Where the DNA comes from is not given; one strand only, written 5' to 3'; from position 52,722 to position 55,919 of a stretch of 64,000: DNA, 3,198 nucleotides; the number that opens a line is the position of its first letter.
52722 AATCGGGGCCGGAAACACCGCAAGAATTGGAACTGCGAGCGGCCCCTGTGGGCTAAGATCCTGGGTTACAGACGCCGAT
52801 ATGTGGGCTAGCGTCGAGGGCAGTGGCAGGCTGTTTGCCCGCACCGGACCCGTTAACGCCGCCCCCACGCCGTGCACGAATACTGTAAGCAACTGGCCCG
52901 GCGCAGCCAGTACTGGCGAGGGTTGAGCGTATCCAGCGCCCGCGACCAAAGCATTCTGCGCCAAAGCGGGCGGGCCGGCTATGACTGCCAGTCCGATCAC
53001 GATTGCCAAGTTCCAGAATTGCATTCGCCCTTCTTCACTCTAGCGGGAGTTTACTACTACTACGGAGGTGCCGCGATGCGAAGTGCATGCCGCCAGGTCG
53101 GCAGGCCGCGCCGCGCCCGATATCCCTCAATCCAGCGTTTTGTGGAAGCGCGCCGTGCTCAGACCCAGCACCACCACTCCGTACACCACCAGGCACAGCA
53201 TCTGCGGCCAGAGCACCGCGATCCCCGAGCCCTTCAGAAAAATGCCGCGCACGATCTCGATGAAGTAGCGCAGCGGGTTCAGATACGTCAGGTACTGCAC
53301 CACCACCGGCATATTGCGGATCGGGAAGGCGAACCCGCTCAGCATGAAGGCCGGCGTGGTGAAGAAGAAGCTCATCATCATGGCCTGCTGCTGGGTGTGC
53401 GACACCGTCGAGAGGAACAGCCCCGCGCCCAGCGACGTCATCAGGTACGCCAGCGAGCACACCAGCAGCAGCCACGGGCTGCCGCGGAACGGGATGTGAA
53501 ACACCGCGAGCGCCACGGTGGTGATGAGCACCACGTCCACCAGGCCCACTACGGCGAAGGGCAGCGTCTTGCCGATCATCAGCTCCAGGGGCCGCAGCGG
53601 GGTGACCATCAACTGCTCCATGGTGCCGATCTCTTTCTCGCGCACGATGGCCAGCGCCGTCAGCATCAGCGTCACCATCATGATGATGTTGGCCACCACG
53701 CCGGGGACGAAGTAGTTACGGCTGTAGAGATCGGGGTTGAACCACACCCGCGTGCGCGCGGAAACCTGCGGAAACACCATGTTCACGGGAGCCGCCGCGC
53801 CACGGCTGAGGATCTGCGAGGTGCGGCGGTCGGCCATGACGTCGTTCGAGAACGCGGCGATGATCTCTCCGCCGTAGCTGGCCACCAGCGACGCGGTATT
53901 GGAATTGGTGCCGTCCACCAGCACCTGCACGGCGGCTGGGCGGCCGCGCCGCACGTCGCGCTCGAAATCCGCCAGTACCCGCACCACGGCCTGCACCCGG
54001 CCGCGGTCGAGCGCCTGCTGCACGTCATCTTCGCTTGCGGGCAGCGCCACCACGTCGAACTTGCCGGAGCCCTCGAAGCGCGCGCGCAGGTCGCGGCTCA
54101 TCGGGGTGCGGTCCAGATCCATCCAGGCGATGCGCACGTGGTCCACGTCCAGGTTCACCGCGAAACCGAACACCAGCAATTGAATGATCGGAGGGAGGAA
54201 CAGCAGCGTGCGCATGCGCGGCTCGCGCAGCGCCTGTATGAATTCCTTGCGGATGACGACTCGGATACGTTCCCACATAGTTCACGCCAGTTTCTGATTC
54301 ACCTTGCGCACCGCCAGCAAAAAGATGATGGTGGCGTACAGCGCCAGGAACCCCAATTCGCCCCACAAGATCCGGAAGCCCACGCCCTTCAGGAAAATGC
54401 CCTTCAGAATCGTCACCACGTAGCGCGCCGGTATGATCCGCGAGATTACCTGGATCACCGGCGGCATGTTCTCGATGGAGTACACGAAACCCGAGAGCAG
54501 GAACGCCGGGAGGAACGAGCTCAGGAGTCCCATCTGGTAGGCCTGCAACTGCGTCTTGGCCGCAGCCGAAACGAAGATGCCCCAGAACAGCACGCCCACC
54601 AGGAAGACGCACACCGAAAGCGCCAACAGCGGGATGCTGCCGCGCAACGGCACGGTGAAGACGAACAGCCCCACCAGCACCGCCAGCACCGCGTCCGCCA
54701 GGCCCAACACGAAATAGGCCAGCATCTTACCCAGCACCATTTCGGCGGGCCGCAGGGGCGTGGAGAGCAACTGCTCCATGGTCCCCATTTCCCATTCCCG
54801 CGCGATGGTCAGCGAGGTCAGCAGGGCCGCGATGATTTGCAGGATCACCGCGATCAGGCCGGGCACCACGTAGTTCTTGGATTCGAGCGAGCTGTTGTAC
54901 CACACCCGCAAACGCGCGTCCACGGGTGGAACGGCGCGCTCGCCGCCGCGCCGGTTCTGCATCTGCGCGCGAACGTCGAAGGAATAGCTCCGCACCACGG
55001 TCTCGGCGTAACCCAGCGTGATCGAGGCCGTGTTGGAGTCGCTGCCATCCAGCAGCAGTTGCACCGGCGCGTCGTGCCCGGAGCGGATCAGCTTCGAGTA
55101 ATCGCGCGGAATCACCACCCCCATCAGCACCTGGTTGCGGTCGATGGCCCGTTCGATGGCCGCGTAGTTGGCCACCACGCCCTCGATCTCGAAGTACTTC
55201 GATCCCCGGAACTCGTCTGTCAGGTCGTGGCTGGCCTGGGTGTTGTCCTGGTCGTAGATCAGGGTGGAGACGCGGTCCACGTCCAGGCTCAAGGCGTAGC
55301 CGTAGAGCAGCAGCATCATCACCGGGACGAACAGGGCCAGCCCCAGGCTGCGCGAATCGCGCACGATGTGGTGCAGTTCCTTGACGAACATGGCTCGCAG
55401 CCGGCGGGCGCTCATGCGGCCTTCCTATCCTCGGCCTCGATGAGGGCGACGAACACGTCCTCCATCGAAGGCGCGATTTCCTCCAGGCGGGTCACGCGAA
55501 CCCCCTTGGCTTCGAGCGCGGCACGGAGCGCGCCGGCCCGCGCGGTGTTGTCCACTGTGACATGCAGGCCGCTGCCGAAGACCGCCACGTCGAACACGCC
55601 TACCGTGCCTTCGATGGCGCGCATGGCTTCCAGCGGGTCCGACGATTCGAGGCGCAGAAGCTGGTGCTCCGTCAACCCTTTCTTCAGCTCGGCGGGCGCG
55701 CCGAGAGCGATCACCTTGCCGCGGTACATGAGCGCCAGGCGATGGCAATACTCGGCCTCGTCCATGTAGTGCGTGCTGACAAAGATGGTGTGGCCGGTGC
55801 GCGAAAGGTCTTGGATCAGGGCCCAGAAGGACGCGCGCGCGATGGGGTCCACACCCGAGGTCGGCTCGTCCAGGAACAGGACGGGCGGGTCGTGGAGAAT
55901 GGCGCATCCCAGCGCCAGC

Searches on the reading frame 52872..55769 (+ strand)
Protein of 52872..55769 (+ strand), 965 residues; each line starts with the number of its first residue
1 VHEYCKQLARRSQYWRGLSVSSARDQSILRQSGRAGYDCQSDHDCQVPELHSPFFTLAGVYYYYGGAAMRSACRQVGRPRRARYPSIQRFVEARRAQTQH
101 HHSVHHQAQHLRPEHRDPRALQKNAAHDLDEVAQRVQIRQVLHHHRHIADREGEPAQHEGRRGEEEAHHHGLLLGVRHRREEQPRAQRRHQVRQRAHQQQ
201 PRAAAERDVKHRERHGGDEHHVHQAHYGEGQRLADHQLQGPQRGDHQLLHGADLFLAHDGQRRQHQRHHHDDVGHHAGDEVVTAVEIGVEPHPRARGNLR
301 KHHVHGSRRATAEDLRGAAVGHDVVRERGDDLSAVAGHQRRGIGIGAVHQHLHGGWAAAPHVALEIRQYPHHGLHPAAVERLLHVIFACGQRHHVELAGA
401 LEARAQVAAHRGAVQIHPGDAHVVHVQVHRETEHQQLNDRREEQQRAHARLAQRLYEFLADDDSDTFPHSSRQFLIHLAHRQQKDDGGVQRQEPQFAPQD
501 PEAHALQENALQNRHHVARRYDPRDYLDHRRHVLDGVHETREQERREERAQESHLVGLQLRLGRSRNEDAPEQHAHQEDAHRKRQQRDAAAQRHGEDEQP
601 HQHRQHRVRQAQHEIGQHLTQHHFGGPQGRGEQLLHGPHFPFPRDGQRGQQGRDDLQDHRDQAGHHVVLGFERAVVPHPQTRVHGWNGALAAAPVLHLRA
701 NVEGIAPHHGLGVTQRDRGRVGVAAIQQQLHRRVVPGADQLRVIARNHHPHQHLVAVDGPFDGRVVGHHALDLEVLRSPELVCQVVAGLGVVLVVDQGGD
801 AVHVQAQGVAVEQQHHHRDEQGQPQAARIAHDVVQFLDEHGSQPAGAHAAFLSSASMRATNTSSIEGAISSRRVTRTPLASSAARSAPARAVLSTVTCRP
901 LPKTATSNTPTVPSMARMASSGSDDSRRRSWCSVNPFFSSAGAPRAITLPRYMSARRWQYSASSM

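Call 45: list_cluster_members(proteins=[P0001, window:52872-55769:+, window:37378-39021:-, window:33090-35099:-, window:18826-19866:-, window:25936-27873:-])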
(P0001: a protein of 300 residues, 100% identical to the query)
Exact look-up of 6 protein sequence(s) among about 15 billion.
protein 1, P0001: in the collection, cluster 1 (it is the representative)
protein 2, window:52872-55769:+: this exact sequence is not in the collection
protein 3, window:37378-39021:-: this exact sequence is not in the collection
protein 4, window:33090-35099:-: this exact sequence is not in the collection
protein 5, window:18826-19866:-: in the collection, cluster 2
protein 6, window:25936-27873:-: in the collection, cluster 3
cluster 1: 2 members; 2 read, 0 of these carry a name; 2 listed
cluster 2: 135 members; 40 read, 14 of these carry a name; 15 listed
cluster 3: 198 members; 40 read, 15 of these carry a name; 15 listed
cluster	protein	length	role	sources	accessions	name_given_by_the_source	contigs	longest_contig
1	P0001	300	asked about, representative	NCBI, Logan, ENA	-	-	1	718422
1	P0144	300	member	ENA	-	-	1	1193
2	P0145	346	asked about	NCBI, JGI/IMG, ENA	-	hypothetical protein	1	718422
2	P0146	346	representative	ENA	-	-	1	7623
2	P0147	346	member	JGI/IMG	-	hypothetical protein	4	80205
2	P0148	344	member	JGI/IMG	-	hypothetical protein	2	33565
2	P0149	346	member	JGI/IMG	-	hypothetical protein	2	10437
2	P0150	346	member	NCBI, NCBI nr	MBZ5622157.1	MAG: hypothetical protein LAQ69_26025 [Acidobacteriia bacterium] | hypothetical protein [Terriglobia bacterium]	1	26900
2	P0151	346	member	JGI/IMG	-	hypothetical protein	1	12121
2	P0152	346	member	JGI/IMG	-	hypothetical protein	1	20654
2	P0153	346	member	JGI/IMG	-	hypothetical protein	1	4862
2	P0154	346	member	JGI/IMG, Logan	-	hypothetical protein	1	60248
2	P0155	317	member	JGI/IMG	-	hypothetical protein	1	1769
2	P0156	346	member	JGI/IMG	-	hypothetical protein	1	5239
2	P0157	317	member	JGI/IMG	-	hypothetical protein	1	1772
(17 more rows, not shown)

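Call 62: search_protein_families(library=pfam, proteins=[window:52872-55769:+], max_evalue=0.001)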
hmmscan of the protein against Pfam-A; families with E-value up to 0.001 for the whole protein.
window:52872-55769:+ (965 aa): 0 families
